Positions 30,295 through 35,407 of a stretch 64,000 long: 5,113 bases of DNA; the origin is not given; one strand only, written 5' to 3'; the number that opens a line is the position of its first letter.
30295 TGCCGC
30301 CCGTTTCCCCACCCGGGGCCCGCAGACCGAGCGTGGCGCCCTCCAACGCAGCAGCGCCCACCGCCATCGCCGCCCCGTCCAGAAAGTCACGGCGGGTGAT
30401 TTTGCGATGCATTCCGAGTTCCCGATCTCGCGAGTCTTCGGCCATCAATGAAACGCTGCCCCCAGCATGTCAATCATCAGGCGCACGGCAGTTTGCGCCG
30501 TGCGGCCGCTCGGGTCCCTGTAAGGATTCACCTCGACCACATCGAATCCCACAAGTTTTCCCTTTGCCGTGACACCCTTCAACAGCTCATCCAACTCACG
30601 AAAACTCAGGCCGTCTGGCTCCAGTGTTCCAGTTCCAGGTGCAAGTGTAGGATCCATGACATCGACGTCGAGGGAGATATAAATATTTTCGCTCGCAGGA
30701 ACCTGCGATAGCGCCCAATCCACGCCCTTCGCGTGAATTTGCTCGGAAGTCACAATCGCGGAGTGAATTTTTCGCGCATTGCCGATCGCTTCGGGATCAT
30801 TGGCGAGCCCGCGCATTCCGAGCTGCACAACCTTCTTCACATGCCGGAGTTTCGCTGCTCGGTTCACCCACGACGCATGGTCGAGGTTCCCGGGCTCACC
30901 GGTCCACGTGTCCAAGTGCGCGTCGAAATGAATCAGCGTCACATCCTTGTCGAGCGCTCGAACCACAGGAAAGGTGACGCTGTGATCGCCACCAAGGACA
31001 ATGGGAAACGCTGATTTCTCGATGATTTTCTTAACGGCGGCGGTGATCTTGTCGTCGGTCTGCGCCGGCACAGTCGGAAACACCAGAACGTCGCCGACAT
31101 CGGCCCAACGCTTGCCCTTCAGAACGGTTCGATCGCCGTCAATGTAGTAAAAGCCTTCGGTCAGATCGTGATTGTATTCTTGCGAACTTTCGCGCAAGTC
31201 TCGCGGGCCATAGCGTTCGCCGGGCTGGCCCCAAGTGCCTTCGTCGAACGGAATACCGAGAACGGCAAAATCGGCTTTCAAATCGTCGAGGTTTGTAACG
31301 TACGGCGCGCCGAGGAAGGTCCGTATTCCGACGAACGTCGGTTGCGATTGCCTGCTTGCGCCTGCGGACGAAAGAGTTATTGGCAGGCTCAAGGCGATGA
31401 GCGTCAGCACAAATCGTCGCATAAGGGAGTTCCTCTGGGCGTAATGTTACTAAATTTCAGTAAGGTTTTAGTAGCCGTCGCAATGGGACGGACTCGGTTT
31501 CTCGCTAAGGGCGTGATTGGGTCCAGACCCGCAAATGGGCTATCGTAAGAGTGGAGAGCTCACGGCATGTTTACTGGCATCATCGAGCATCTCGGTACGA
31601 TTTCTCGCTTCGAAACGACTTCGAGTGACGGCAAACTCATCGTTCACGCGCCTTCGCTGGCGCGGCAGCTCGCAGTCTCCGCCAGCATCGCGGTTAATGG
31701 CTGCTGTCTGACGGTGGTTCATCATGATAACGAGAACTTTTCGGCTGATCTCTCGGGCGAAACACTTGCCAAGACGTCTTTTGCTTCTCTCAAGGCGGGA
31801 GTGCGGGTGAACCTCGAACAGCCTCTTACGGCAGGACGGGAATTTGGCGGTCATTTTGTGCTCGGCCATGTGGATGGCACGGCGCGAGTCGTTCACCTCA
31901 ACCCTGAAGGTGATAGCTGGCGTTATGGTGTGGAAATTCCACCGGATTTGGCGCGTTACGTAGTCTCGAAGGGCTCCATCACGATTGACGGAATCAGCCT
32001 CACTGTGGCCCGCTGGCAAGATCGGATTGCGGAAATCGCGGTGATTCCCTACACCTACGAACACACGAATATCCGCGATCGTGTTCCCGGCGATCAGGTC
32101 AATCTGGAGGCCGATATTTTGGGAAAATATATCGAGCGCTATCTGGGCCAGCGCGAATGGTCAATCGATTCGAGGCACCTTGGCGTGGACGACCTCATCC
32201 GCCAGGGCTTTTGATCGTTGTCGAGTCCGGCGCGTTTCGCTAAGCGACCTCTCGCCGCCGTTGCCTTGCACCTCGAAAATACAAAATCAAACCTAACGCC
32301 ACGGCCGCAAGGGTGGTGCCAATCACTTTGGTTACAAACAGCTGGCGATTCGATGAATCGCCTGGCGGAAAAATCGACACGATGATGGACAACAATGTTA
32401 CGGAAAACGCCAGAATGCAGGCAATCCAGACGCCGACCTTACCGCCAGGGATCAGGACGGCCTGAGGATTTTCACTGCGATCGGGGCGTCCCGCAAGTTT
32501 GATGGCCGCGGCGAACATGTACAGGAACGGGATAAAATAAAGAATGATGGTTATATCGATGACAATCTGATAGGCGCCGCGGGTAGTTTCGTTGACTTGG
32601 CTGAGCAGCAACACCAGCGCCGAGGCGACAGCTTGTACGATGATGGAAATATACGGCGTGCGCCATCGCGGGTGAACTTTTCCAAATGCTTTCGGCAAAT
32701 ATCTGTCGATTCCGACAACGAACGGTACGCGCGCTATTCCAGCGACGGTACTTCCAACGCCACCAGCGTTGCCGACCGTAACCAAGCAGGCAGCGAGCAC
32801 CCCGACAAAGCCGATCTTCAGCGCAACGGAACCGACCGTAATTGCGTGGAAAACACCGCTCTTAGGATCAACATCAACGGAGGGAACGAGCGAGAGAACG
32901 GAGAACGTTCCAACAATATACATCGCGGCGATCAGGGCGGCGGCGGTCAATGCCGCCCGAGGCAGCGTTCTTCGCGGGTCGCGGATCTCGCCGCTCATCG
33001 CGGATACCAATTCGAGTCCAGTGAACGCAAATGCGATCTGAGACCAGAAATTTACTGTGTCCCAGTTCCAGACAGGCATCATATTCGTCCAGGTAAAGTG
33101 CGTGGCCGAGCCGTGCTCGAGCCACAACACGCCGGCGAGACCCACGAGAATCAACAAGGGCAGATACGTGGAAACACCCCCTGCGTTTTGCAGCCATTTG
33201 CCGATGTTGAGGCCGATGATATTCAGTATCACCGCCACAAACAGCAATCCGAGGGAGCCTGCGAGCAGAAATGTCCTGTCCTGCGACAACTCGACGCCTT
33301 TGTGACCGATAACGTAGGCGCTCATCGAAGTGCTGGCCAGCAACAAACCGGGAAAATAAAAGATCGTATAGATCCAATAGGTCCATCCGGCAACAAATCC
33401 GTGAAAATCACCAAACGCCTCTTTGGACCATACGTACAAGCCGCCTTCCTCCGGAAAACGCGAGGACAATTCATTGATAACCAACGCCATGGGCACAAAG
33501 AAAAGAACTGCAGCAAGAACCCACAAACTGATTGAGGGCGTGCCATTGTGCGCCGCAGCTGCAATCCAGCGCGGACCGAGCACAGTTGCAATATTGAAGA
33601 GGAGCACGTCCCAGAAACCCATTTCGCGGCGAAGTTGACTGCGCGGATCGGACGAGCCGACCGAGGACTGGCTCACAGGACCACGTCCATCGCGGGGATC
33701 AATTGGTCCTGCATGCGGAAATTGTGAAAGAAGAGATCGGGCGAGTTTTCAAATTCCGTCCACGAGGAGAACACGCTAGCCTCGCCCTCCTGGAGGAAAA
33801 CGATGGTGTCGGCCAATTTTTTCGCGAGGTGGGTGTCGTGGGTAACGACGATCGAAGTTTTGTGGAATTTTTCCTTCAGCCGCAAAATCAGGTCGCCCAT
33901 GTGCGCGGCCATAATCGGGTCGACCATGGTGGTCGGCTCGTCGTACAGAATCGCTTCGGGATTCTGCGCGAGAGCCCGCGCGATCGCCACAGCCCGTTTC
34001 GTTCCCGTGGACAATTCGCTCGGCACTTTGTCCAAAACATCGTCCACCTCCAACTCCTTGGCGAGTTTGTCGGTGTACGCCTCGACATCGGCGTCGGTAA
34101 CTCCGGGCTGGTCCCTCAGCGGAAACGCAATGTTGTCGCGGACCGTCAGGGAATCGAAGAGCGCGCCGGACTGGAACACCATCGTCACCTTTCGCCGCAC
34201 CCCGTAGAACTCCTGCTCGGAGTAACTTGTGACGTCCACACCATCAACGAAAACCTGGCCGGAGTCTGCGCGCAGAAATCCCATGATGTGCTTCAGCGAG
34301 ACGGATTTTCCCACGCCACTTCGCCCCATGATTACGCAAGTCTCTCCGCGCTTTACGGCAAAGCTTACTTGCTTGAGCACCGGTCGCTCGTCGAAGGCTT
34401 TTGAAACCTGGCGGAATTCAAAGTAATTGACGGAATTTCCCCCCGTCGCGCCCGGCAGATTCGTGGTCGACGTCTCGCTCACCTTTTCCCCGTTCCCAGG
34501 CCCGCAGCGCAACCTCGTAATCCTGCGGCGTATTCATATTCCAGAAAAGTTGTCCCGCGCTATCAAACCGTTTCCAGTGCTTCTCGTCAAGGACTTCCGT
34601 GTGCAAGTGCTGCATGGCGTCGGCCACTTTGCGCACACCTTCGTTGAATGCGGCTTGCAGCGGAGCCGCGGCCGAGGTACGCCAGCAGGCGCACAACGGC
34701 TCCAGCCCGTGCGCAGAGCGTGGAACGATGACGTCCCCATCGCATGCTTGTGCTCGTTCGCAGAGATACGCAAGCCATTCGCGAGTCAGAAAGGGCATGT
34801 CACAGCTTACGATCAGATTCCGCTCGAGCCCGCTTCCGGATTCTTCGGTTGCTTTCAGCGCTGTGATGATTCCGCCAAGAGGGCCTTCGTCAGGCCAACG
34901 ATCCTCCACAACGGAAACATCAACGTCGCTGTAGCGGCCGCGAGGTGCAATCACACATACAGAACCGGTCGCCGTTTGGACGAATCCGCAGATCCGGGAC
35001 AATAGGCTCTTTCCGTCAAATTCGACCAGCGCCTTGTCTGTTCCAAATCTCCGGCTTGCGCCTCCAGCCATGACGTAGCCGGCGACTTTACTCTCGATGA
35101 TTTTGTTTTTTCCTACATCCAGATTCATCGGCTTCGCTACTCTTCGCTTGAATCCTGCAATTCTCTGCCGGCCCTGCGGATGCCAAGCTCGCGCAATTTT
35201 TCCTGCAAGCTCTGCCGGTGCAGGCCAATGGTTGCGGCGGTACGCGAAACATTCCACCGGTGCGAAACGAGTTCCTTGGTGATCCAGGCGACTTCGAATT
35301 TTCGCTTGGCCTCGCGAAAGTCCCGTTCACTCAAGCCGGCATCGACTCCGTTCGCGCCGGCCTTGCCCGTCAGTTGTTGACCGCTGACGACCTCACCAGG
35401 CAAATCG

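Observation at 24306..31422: Candidate undescribed periplasm-initiated polyamine/guanidino catabolic system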

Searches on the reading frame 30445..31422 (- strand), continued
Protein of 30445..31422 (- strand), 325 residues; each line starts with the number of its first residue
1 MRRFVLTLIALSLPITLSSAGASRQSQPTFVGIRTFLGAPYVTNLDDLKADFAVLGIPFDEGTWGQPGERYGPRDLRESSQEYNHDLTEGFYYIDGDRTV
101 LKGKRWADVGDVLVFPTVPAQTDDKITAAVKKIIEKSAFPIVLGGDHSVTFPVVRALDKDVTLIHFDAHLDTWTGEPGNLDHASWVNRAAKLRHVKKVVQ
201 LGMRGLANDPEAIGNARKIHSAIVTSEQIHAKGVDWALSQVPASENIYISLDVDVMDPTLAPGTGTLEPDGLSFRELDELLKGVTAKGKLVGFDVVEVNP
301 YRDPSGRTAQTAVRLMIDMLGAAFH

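Call 63: search_solved_structures(query=window:30445-31422:-, max_evalue=1e-30, show_alignments=5)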
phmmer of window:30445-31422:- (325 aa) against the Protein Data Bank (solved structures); distinct sequences matched with E-value up to 1e-30: 8.
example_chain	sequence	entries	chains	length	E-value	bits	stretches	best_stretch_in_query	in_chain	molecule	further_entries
1wog_A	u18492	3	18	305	5e-52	180.3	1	30-323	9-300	agmatinase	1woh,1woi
7esr_A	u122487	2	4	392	1.1e-42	149.5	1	23-320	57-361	Probable agmatinase 2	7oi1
9fek_A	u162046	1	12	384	1e-36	130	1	23-321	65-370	Putative agmatinase 2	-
3nip_A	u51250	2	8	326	3.1e-36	128.3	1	27-320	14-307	3-guanidinopropionase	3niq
3nio_A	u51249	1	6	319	1.3e-34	123.1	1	26-320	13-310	Guanidinobutyrase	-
3pzl_A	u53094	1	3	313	3e-33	118.6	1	49-316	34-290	Agmatine ureohydrolase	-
1gq6_A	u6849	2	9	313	1.2e-31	113.3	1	27-319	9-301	PROCLAVAMINATE AMIDINO HYDROLASE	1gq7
6vss_A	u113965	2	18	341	3.6e-31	111.7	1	29-319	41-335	Arginase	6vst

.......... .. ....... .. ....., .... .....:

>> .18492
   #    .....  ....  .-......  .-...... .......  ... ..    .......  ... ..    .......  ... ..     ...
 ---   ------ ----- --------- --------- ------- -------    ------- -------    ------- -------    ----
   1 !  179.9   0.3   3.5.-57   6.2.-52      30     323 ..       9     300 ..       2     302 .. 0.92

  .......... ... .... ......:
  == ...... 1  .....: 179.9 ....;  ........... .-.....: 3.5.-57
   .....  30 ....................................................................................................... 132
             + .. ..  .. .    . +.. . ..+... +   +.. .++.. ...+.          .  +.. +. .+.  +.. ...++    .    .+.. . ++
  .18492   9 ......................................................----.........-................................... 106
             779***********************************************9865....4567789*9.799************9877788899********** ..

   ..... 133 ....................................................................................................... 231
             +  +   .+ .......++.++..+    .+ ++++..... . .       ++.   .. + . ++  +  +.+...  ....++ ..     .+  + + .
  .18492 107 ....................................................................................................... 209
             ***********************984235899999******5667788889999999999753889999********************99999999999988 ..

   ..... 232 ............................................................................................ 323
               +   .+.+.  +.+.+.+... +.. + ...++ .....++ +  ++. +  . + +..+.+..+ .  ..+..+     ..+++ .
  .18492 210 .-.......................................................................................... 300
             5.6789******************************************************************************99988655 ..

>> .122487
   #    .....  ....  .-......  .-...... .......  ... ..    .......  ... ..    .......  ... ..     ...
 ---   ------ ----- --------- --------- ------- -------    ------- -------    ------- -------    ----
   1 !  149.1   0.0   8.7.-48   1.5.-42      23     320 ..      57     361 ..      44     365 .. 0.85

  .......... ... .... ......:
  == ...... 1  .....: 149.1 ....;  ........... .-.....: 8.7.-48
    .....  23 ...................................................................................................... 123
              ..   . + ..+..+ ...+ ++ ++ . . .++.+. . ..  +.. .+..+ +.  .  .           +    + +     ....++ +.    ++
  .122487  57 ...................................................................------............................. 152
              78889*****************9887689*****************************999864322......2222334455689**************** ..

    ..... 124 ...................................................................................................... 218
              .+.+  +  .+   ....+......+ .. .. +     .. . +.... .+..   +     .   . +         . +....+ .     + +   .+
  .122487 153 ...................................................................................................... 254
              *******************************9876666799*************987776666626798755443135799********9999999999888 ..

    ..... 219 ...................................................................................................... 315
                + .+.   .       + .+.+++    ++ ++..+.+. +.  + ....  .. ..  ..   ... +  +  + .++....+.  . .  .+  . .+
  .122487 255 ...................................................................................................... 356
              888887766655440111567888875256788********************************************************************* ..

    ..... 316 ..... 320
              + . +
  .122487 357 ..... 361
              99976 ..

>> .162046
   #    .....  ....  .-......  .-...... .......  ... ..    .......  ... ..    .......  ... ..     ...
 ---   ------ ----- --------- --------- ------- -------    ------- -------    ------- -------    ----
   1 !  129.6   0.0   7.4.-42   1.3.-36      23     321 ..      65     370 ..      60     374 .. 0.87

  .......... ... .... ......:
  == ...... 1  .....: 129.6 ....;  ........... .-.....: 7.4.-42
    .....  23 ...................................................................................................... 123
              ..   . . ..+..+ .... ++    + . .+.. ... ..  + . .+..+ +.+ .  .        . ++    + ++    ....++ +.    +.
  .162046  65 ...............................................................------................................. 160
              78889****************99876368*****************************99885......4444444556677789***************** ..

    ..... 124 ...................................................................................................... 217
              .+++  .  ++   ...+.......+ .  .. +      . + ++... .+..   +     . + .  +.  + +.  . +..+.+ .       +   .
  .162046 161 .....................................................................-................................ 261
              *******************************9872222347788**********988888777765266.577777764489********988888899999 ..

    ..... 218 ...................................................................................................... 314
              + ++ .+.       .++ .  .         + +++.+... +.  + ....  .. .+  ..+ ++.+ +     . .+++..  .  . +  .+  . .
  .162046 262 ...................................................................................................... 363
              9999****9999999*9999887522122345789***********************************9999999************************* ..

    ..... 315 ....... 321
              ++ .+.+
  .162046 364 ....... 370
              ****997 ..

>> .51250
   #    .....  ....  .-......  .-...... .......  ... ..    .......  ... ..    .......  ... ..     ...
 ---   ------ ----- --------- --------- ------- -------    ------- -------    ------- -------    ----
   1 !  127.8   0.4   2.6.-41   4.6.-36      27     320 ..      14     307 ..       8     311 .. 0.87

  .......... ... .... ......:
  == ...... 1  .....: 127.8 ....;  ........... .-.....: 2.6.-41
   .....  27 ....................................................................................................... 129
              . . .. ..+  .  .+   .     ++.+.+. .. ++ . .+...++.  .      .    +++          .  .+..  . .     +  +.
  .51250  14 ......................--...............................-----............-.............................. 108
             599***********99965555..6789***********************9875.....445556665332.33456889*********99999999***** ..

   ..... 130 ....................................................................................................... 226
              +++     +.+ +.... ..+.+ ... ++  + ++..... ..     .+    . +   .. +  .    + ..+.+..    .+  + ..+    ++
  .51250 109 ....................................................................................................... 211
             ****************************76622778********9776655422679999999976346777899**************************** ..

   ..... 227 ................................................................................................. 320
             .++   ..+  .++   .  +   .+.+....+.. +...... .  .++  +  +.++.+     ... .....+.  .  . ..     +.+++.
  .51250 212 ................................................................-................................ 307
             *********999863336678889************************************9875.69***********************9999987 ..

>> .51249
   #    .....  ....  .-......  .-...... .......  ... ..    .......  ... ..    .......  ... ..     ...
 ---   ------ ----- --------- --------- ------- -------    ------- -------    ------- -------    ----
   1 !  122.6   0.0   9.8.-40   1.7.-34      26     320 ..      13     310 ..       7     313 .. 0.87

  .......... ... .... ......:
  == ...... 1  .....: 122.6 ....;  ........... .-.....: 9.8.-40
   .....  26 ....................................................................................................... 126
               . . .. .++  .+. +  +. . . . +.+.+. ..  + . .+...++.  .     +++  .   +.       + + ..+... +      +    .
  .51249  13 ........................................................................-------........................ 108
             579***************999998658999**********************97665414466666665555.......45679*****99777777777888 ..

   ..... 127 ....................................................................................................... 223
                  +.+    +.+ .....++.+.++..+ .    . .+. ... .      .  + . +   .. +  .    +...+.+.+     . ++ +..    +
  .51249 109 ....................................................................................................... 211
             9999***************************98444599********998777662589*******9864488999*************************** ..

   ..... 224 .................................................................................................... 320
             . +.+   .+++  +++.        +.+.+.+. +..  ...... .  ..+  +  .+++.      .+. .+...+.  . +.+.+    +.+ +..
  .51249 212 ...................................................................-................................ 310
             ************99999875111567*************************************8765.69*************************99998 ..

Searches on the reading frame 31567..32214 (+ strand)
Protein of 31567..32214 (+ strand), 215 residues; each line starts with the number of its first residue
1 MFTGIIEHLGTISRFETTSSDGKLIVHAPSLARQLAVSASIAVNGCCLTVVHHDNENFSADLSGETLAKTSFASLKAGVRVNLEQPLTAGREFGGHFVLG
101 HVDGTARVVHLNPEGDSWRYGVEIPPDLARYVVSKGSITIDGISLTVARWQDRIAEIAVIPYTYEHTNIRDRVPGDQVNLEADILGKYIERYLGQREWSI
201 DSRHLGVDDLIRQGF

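Call 6: search_protein_families(library=pfam, proteins=[window:31567-32214:+])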
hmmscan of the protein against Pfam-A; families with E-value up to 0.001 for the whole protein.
window:31567-32214:+ (215 aa): 1 family
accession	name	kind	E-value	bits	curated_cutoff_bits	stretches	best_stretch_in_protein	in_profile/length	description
PF00677.23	Lum_binding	-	3.7e-47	158.7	27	2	100-183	2-86/86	Lumazine binding domain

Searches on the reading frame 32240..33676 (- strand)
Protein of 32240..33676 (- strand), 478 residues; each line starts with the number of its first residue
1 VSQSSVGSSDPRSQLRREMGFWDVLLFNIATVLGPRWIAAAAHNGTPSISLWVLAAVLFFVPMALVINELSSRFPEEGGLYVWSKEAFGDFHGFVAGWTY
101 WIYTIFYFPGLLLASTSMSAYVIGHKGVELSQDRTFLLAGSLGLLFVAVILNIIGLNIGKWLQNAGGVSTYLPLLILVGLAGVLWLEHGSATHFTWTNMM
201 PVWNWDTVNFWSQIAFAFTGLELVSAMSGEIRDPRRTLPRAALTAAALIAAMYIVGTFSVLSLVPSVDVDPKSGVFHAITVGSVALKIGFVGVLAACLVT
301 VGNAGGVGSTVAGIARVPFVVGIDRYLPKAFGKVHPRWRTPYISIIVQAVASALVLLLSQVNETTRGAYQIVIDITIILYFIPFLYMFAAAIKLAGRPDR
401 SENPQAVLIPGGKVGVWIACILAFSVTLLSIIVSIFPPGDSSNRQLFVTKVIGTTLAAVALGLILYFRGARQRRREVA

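Call 6: search_protein_families(library=pfam, proteins=[window:32240-33676:-])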
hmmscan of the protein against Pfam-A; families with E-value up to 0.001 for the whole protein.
window:32240-33676:- (478 aa): 2 families
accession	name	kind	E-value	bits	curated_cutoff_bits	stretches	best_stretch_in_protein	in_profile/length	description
PF13520.12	AA_permease_2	-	1.1e-55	189.7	27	1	20-455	2-425/427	Amino acid permease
PF00324.27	AA_permease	-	1.6e-30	106.7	24.6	1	39-457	20-450/470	Amino acid permease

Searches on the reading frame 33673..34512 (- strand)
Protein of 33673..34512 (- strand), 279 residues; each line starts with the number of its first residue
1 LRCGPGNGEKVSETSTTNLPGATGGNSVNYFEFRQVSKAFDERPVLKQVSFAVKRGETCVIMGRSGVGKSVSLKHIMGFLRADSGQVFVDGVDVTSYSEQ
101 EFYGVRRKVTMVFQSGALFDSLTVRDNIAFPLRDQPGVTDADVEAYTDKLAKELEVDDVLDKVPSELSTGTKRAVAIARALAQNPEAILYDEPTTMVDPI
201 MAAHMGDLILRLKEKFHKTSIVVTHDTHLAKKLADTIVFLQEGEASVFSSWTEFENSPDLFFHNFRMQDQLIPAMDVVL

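Call 6: search_protein_families(library=pfam, proteins=[window:33673-34512:-])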
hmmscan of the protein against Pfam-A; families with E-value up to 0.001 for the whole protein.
window:33673-34512:- (279 aa): 1 family
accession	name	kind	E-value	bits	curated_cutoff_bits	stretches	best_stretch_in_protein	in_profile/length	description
PF00005.33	ABC_tran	-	8.2e-31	107.9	25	1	46-195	1-137/137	ABC transporter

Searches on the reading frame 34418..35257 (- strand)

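Call 6: search_protein_families(library=pfam, proteins=[window:34418-35257:-])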
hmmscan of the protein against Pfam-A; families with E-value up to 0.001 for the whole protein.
window:34418-35257:- (279 aa): 1 family
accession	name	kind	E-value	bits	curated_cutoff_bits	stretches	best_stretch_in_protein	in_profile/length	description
PF12804.13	NTP_transf_3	-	2.9e-33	115.8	27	1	60-214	1-156/160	MobA-like NTP transferase domain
